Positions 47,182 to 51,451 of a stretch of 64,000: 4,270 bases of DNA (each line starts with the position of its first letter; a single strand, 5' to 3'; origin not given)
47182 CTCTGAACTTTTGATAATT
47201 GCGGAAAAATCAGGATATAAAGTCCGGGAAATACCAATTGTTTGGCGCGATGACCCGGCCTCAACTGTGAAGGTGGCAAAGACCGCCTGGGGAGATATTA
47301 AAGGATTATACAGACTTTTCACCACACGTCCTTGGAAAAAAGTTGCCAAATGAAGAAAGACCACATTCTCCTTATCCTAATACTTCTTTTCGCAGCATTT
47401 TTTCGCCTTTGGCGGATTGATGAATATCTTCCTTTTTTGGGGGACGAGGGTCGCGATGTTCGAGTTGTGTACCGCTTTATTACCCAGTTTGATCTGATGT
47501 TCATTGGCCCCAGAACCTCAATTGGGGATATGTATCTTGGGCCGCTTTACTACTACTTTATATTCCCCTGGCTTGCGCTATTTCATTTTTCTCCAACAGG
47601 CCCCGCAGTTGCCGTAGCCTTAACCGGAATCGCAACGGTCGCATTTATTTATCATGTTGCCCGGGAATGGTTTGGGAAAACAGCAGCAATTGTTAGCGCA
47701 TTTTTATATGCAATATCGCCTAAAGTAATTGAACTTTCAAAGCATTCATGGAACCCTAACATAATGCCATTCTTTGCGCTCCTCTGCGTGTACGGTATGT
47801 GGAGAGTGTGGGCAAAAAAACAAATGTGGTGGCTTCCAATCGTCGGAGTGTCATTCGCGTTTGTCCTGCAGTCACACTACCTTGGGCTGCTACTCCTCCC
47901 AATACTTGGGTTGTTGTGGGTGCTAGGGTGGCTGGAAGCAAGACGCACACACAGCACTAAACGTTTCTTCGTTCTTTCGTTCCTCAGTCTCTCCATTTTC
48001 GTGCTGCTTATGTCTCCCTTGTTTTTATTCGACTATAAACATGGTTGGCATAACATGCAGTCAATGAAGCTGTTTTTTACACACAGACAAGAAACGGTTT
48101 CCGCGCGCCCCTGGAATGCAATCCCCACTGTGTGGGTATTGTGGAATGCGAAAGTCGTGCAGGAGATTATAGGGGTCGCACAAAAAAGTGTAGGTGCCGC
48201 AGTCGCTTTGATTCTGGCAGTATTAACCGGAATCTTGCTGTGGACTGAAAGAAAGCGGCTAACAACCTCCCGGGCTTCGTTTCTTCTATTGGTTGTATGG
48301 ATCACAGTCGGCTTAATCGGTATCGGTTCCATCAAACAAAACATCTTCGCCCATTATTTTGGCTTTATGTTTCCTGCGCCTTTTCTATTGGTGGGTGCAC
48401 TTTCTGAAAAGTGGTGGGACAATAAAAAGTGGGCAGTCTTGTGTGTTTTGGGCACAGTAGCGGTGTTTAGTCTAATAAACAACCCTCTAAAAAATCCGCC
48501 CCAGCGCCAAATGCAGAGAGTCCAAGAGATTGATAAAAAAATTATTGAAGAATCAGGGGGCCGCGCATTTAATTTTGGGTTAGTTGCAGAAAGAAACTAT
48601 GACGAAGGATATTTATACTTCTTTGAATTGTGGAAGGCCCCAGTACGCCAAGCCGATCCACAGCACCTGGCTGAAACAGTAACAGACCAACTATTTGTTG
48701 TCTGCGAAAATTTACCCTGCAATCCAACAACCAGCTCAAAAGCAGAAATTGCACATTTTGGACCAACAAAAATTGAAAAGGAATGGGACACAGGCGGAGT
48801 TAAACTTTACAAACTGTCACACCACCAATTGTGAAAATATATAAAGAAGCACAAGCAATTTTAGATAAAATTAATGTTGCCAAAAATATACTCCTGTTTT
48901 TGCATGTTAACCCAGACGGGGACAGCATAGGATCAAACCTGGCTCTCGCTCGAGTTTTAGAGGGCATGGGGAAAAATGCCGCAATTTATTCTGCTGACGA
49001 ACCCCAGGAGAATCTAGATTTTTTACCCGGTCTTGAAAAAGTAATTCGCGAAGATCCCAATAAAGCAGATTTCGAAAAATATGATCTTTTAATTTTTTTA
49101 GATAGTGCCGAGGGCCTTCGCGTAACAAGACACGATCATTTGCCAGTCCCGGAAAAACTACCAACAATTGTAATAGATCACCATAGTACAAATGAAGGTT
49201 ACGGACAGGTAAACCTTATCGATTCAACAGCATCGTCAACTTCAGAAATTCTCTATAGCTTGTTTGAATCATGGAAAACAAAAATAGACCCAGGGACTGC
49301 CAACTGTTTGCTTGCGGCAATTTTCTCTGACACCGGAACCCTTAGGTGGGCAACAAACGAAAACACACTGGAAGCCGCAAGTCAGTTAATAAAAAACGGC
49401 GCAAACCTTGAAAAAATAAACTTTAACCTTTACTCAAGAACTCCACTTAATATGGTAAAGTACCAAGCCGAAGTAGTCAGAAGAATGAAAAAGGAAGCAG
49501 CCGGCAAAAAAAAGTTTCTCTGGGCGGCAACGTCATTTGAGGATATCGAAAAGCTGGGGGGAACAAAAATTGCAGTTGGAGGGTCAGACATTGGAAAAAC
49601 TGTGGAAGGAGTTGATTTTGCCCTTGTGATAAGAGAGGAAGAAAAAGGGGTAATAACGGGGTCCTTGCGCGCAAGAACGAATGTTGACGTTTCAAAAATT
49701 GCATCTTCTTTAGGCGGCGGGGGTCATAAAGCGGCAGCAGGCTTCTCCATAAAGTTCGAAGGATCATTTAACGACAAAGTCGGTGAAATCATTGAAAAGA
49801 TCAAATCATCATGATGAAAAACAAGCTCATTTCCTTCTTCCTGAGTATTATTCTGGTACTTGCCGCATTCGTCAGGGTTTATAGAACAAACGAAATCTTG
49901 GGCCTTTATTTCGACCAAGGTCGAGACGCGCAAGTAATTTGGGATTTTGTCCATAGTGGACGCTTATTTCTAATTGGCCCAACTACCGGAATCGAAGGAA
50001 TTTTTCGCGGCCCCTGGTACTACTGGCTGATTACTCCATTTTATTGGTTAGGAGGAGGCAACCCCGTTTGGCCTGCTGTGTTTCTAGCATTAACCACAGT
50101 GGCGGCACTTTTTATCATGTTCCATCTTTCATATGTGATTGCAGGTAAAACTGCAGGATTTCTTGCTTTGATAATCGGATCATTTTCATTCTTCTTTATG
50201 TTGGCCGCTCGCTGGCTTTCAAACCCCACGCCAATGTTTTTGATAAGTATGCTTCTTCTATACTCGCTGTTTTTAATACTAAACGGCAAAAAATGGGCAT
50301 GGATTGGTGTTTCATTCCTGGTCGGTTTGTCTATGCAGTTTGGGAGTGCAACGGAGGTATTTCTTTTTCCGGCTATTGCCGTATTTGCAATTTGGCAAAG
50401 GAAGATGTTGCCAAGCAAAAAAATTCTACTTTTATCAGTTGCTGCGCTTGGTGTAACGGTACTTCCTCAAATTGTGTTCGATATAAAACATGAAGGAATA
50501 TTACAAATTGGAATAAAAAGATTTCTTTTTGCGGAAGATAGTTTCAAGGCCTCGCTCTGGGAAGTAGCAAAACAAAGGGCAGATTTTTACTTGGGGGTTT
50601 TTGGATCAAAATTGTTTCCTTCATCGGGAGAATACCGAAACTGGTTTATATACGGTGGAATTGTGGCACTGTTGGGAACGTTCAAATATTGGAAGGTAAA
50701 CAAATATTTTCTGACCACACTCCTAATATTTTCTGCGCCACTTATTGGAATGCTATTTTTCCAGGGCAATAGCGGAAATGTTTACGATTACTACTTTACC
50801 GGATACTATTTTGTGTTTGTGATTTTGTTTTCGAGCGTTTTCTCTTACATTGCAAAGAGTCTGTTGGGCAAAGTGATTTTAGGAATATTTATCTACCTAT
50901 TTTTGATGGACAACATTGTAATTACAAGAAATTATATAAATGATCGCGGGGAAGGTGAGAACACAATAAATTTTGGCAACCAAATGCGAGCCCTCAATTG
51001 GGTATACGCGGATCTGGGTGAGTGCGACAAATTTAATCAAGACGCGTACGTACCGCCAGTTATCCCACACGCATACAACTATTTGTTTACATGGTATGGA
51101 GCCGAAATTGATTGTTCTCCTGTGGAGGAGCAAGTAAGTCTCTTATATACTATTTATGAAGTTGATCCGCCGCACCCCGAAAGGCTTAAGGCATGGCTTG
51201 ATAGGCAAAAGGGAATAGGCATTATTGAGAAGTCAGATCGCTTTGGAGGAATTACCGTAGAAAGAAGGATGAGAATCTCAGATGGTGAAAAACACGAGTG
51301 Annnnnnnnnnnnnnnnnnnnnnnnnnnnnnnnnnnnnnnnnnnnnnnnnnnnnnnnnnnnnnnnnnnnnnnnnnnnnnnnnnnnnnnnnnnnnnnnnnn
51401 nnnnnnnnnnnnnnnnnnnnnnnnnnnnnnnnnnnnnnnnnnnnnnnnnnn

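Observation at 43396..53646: Tandem array of polyprenyl-phosphate sugar synthase (GT2) + GT-C transferase modules: a surface glycosylation locus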

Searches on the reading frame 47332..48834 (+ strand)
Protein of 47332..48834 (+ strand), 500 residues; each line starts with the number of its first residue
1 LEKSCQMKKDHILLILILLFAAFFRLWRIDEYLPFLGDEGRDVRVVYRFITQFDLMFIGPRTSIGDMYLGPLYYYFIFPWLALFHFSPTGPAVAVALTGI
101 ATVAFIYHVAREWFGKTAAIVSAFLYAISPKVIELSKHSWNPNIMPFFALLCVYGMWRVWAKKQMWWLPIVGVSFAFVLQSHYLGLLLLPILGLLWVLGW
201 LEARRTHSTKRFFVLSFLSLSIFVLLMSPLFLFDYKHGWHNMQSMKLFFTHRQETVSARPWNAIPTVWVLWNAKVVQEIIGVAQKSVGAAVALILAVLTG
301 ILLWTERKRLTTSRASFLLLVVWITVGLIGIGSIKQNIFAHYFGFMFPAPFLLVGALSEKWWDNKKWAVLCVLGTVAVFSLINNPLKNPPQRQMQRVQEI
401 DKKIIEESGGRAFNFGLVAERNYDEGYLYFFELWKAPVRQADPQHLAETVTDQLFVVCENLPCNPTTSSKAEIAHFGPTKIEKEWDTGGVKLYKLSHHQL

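Call 4: search_protein_families(library=pfam, proteins=[window:47332-48834:+], max_evalue=0.01)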
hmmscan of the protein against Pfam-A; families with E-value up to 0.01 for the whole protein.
window:47332-48834:+ (500 aa): 2 families
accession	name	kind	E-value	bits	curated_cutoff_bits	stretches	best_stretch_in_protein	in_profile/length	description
PF13231.12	PMT_2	-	3.3e-14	53.8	26.1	1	71-224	4-155/160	Dolichyl-phosphate-mannose-protein mannosyltransferase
PF02366.24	PMT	-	3.6e-05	23.9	22.7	1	93-233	87-233/245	Dolichyl-phosphate-mannose-protein mannosyltransferase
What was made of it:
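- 47350..48834 (+): GTCa: a PMT_2-type GT-C, 494 aa, with the invariant first-loop motif G-D-E-G-R-D and a C-terminal extracytoplasmic alpha/beta domain carrying two invariant Cys. PMT_2 53.8 bits and PMT 23.9 bits (call 4).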

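Call 5: search_protein_families(library=ncbifam, proteins=[window:47332-48834:+], max_evalue=0.01)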
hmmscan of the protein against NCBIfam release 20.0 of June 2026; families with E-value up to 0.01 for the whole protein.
window:47332-48834:+ (500 aa): 1 family
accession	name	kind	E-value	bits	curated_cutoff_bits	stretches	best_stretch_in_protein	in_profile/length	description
TIGR03663.1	TIGR03663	subfamily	3.8e-11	42.7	126.25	1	13-337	3-316/435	flippase activity-associated protein Agl23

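Call 14: search_solved_structures(query=window:47332-48834:+, max_evalue=0.1, show_alignments=1)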
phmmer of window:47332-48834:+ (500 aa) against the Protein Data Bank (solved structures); distinct sequences matched with E-value up to 0.1: 0.

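Call 50: search_solved_structures(query=A3, max_evalue=1, show_alignments=1)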
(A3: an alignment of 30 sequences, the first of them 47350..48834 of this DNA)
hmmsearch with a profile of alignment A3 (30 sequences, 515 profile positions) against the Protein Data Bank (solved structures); distinct sequences matched with E-value up to 1: 0.

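Call 53: find_homologous_proteins(query=window:47350-48834:+, max_evalue=0.001)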
Query window:47350-48834:+ (494 aa): 1980 proteins with E <= 0.001 among 8000 candidates; the best 120 are listed.
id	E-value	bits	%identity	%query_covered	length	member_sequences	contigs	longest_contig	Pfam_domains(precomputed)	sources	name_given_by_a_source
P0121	0.0e+0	1138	100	100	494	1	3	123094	PF13231.13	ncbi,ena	-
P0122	2.0e-268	909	80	97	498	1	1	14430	PF02366.25,PF13231.13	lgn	-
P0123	4.1e-251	852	75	97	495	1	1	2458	PF02366.25,PF13231.13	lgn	-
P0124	5.0e-242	822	73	100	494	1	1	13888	PF02366.25,PF13231.13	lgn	-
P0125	1.4e-238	811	71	100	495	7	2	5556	PF02366.25,PF13231.13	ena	-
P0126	1.3e-226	771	67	100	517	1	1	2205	PF02366.25,PF13231.13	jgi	jgi:4-amino-4-deoxy-L-arabinose transferase-like glycosyltransferase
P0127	3.9e-220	750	67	100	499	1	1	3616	PF02366.25,PF13231.13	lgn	-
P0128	9.9e-214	729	64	100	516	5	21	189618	PF02366.25,PF13231.13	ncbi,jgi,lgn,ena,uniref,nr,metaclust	ncbi:MAG: hypothetical protein A2700_01560 [Candidatus Blackburnbacteria bacterium RIFCSPHIGHO2_01_F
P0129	5.4e-212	723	65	100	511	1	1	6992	PF13231.13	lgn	-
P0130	5.6e-211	720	62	99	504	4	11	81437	PF13231.13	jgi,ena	-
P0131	1.4e-209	715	62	100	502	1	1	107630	PF13231.13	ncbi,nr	ncbi:MAG: glycosyltransferase family 39 protein [Candidatus Blackburnbacteria bacterium]|nr:glycosyl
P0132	2.0e-208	711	63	100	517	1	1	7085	PF02366.25,PF13231.13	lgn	-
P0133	8.0e-207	706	62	100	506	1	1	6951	PF13231.13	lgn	-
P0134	9.3e-202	689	58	100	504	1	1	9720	PF13231.13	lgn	-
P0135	1.8e-199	682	58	100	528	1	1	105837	PF13231.13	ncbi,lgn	-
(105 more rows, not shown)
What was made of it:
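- Closest known: PMT/ArnT-type GT-C enzymes. Same: NCBI names orthologues 'glycosyltransferase family 39 protein' (call 53).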

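Call 63: predict_structure(alignment_id=A4)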
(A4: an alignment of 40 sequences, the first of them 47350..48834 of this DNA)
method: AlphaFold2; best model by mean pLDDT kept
length: 494 residues; sequences in the alignment: 40
mean_pLDDT: 89.2   pTM: 0.89
mean pLDDT of the five models: 89.2, 88.2, 86.4, 85.7, 85.5
residues with pLDDT >= 90: 297; 70-90: 175; 50-70: 22; < 50: 0
segments of 3 or more residues with pLDDT < 50: none
pLDDT, mean of each block of 10 residues (from residue 1): 86 96 84 86 84 72 88 94 93 97 97 97 91 84 98 96 98 90 95 96 97 97 87 84 64 66 92 85 91 92 84 95 85 87 97 94 91 90 89 95 94 82 93 86 91 86 84 92 91 74
secondary structure, 60 per line:
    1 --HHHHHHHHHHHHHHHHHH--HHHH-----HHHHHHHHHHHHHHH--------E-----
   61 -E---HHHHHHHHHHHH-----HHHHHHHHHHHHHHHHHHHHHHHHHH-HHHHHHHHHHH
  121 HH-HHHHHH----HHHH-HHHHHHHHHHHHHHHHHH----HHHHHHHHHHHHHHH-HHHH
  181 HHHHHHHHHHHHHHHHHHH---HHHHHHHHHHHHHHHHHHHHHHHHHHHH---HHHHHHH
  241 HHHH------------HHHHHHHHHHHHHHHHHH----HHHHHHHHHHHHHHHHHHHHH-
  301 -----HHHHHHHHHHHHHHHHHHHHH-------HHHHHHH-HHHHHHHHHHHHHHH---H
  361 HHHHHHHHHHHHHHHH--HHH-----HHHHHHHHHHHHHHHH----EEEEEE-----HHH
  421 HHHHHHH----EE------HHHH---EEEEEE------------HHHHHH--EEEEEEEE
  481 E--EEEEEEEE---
elements in order: H3-20 H23-26 H32-46 H66-77 H83-108 H110-122 H124-129 H134-137 H139-156 H161-175 H177-199 H203-230 H234-244 H257-274 H279-299 H306-326 H334-340 H342-356 H360-376 H387-402 E407-412 H418-427 H440-443 E447-452 H465-470 E473-481 E484-491
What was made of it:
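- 47350..48834 (+): AF2 pLDDT 89 (call 63).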

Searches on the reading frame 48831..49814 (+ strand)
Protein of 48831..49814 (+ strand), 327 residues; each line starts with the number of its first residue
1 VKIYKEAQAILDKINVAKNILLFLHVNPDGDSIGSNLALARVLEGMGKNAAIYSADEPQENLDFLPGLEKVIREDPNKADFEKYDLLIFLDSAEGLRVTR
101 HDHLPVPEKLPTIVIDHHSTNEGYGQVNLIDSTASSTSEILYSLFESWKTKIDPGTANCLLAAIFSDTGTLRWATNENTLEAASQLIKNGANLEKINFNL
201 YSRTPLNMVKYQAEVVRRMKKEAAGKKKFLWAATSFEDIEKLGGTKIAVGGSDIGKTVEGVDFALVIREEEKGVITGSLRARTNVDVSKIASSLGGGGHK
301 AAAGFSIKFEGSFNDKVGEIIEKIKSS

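Call 4: search_protein_families(library=pfam, proteins=[window:48831-49814:+], max_evalue=0.01)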
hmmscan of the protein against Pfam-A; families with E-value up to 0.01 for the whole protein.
window:48831-49814:+ (327 aa): 2 families
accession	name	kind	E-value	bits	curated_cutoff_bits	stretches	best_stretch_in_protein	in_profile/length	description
PF01368.27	DHH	-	1.5e-16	61.3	28.1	1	19-164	1-125/125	DHH family, N-terminal domain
PF02272.25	DHHA1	-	2.5e-09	38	25.9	1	256-323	26-95/102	DHHA1 domain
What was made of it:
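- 48831..49814 (+): DHH/DHHA1 phosphoesterase (NrnA-like) embedded in the string. Its role in the pathway, if any, is unknown. PF01368 and PF02272 (call 4).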

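Call 5: search_protein_families(library=ncbifam, proteins=[window:48831-49814:+], max_evalue=0.01)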
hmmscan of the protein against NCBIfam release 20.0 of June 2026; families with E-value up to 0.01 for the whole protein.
window:48831-49814:+ (327 aa): 12 families
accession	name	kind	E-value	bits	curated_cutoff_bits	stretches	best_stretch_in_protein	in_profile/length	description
NF053633.1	OlncasPapPhNrnA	equivalog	4e-30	104.8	350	1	7-323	6-314/317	bifunctional oligoribonuclease/PAP phosphatase NrnA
NF011110.0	PRK14538.1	equivalog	2.1e-16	59.3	707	1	6-308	356-663/838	putative bifunctional signaling protein/50S ribosomal protein L9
NF003877.0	PRK05427.1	equivalog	7.1e-14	51.9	283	1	19-202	3-180/308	manganese-dependent inorganic pyrophosphatase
NF011443.0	PRK14869.1-5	equivalog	1.1e-09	37.3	335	1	114-222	331-435/546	putative manganese-dependent inorganic diphosphatase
NF011445.0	PRK14869.2-1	equivalog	1.5e-08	33.5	483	1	114-198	332-418/548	putative manganese-dependent inorganic diphosphatase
NF041569.1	A-tRNAntase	equivalog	3.4e-08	32.2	1440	1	78-307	59-285/880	A-adding tRNA nucleotidyltransferase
TIGR00644.1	recJ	equivalog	4.1e-07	28.6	396.9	1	264-324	358-425/546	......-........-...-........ exonuclease RecJ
NF011440.0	PRK14869.1-2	equivalog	6.6e-07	28.3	746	1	114-198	325-408/541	putative manganese-dependent inorganic diphosphatase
NF011442.0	PRK14869.1-4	equivalog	6.9e-06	24.8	400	1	115-202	331-417/543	putative manganese-dependent inorganic diphosphatase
NF053576.1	RecJ_archaeal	equivalog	4.4e-05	22.5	360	0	8-126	2-104/452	RecJ family nuclease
NF011449.0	PRK14869.2-5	equivalog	0.00018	20.7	411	0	114-197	232-317/451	putative manganese-dependent inorganic diphosphatase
NF011448.0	PRK14869.2-4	equivalog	0.0003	19.2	562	0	114-177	346-412/563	putative manganese-dependent inorganic diphosphatase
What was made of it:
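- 48831..49814 (+): NrnA NCBIfam E 4e-30, below the cut-off (call 5).
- Checked: A DHH/DHHA1 NrnA-like gene (48831-49814, +) lies between GTCa and GTCb and was not mentioned (calls 4, 5).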

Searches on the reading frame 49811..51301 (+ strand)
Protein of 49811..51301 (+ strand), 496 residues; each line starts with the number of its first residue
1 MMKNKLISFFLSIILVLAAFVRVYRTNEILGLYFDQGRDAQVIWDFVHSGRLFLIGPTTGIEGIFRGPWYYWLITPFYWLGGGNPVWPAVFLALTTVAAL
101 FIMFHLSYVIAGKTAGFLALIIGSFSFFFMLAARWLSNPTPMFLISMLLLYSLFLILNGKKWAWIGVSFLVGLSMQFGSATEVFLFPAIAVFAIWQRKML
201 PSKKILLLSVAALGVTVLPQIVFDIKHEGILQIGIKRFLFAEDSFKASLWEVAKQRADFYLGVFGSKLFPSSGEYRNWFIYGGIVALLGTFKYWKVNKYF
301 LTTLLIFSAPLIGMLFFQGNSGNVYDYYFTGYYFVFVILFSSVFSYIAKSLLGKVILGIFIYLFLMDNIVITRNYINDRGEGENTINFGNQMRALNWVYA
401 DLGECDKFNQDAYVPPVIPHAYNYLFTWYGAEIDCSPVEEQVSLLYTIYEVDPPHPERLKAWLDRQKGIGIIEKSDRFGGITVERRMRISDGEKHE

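Call 4: search_protein_families(library=pfam, proteins=[window:49811-51301:+], max_evalue=0.01)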
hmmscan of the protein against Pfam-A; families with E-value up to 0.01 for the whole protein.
window:49811-51301:+ (496 aa): 1 family
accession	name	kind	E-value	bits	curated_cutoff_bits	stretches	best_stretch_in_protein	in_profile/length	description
PF13231.12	PMT_2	-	1.3e-08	35.6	26.1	1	67-220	3-157/160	Dolichyl-phosphate-mannose-protein mannosyltransferase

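Call 5: search_protein_families(library=ncbifam, proteins=[window:49811-51301:+], max_evalue=0.01)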
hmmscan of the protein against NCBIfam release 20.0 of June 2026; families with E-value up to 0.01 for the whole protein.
window:49811-51301:+ (496 aa): 0 families

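Call 15: search_solved_structures(query=window:49811-51301:+, max_evalue=1, show_alignments=1)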
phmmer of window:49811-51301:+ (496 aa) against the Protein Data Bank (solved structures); distinct sequences matched with E-value up to 1: 1.
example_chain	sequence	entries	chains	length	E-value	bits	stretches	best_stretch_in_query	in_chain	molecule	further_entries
4mem_A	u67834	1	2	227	0.54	12.5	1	413-452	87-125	Ubiquitin carboxyl-terminal hydrolase 11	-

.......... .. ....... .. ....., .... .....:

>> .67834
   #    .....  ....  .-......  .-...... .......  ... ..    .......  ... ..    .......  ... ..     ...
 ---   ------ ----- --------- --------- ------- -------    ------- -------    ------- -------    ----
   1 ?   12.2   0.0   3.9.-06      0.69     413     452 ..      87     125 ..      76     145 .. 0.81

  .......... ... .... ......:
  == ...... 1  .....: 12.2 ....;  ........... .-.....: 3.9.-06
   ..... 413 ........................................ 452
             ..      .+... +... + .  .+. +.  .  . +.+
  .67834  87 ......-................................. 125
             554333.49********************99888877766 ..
